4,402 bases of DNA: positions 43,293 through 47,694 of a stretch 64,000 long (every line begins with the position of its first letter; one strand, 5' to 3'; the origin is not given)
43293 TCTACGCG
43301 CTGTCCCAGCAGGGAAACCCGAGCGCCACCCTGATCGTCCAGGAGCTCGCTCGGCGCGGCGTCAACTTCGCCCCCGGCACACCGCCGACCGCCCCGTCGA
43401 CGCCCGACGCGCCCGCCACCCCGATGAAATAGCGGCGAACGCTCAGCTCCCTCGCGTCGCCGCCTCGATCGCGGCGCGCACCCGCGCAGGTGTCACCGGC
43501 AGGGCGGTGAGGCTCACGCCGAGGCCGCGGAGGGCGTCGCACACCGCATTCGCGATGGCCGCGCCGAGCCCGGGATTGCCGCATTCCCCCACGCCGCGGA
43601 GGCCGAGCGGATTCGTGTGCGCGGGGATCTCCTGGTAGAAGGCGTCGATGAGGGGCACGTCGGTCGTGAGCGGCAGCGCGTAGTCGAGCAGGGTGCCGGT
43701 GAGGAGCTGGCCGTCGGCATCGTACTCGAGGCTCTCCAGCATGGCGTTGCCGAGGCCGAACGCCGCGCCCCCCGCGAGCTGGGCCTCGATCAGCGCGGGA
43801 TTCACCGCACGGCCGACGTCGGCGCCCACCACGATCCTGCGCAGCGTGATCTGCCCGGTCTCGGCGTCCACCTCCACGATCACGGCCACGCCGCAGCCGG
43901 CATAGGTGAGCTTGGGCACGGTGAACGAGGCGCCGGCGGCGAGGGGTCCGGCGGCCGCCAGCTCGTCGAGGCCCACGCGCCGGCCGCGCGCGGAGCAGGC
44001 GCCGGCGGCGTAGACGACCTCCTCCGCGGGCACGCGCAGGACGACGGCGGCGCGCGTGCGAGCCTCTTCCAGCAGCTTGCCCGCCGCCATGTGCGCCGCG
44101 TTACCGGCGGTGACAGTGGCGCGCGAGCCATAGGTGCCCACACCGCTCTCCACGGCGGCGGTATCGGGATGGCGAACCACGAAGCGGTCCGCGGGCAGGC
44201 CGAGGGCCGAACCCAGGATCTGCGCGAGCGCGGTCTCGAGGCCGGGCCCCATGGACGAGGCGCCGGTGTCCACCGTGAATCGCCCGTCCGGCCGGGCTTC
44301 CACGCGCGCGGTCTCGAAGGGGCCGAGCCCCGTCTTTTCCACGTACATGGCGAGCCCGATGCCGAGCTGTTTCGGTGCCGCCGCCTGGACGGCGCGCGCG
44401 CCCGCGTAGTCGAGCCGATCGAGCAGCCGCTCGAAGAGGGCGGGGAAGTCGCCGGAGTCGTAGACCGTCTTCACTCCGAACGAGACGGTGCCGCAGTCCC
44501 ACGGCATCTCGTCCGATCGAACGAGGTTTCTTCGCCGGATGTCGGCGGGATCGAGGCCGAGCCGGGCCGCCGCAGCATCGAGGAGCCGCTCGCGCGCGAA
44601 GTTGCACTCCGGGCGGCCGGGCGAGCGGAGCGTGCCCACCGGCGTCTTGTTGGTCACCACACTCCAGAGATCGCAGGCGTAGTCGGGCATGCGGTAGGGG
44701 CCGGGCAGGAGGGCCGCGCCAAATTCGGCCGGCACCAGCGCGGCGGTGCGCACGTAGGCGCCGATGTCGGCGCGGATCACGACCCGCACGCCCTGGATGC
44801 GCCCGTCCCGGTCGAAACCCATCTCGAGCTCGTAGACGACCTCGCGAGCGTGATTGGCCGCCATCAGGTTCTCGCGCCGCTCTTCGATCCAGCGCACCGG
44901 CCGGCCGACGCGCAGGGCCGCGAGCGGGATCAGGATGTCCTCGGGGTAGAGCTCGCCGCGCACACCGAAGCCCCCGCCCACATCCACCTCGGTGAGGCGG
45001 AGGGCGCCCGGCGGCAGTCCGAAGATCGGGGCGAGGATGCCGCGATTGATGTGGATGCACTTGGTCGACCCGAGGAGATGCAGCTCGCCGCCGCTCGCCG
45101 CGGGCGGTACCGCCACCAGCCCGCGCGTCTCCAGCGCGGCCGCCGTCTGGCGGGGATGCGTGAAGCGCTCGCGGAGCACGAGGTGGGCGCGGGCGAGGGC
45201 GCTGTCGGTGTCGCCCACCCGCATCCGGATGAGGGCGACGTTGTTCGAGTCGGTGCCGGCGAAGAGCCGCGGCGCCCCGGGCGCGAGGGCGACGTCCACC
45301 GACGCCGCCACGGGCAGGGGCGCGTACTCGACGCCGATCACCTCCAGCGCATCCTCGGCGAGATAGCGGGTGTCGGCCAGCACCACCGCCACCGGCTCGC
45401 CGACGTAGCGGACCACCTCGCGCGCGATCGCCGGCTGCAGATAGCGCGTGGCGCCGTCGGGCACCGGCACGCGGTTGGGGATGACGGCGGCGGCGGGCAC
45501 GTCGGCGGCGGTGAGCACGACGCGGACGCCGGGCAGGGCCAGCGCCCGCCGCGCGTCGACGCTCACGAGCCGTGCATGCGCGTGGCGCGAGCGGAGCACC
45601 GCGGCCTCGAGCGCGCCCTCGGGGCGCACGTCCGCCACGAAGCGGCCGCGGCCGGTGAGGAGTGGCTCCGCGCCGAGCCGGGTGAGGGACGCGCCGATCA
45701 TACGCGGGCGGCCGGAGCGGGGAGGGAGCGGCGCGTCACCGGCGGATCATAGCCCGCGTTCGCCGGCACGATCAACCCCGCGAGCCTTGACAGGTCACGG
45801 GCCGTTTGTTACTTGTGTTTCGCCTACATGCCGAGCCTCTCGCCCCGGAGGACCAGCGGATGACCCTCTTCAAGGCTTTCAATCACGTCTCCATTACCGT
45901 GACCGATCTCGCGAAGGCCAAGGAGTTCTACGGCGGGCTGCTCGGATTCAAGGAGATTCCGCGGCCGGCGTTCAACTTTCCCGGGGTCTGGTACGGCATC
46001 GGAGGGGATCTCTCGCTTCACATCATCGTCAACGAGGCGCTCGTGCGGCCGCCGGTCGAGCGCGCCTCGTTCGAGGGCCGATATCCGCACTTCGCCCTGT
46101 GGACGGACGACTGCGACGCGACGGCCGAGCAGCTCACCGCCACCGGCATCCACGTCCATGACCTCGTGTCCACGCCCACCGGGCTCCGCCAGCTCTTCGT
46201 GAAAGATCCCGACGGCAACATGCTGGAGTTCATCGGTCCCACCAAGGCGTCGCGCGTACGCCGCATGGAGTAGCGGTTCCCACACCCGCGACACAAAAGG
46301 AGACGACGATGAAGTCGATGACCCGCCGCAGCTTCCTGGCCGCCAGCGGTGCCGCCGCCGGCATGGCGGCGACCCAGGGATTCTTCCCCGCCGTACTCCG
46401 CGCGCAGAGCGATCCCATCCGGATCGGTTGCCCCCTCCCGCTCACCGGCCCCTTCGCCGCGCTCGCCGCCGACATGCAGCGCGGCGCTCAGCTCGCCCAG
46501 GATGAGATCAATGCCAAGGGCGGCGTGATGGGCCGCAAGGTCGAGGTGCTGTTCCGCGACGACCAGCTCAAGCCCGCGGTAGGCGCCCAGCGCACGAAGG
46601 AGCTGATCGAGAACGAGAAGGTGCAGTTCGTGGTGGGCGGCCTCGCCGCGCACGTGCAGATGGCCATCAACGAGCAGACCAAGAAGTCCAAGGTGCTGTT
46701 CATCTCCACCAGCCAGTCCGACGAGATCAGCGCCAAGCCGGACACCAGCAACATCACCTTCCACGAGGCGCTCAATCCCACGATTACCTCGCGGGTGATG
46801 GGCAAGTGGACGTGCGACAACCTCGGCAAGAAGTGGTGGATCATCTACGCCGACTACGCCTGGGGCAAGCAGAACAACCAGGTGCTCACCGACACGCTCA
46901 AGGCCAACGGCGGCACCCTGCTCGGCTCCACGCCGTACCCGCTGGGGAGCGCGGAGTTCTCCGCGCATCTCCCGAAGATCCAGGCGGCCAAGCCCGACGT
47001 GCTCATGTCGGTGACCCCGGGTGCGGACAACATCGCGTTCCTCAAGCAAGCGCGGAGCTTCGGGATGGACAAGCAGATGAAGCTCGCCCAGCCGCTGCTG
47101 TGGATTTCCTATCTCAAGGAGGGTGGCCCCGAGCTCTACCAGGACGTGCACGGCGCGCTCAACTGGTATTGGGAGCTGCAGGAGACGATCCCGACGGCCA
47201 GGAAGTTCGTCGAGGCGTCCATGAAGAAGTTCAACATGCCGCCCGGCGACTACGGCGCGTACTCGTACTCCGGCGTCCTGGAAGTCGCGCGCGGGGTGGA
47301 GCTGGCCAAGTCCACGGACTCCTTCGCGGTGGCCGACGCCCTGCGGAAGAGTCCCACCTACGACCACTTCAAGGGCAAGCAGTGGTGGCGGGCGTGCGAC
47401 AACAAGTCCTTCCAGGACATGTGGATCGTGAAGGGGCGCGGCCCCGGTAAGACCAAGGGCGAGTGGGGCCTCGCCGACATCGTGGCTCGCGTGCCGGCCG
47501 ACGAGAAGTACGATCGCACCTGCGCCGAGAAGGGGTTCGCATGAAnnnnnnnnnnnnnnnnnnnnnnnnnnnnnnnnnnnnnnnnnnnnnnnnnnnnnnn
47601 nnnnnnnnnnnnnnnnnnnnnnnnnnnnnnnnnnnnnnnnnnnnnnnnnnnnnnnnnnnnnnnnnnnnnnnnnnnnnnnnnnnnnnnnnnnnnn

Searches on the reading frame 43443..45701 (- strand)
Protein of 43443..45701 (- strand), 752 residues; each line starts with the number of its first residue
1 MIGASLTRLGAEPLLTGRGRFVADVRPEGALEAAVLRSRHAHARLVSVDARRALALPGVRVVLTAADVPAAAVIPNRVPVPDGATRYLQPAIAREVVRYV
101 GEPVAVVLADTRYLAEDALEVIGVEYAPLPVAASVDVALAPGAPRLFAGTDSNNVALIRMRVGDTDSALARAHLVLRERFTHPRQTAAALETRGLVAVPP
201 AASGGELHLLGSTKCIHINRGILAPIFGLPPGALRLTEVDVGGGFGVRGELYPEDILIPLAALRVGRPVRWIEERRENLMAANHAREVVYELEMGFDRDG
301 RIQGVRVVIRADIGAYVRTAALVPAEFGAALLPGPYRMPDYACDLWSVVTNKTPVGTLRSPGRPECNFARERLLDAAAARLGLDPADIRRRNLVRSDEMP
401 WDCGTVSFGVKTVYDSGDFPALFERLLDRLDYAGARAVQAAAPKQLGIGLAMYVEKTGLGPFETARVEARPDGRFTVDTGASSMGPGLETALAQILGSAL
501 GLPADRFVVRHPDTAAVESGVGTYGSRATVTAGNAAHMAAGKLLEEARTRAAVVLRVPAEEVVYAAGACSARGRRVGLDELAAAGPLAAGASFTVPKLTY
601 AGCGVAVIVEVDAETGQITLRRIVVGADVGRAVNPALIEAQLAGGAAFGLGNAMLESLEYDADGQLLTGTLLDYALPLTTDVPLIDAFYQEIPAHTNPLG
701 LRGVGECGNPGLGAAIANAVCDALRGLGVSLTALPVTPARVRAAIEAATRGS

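Call 49: search_protein_families(library=pfam, proteins=[window:43443-45701:-], max_evalue=0.01)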
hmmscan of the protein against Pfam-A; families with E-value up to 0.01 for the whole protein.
window:43443-45701:- (752 aa): 3 families
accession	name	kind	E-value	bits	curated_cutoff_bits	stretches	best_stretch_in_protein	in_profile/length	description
PF02738.23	MoCoBD_1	-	5.9e-67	225.8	27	1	152-393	6-244/244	Molybdopterin cofactor-binding domain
PF20256.3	MoCoBD_2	-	5.6e-65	220.1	27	1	426-683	2-283/283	Molybdopterin cofactor-binding domain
PF01315.27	Ald_Xan_dh_C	-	6.5e-24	84.8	31.3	1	16-130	1-110/110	Aldehyde oxidase and xanthine dehydrogenase, a/b hammerhead domain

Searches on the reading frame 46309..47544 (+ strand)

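Call 49: search_protein_families(library=pfam, proteins=[window:46309-47544:+], max_evalue=0.01)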
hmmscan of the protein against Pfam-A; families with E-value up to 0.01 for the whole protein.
window:46309-47544:+ (411 aa): 4 families
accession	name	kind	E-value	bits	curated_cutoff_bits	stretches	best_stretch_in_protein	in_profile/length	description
PF13458.12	Peripla_BP_6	-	2.7e-82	277.6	31.7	1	36-377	1-339/343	Periplasmic binding protein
PF13433.12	Peripla_BP_5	-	8.2e-31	107.8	27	1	37-347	1-308/363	Periplasmic binding protein domain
PF01094.35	ANF_receptor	-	2.9e-08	33.6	25.4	1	59-256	5-205/353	Receptor family ligand binding region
PF10518.14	TAT_signal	-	0.0039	17.5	22.7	0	4-22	2-20/21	TAT (twin-arginine translocation) pathway signal sequence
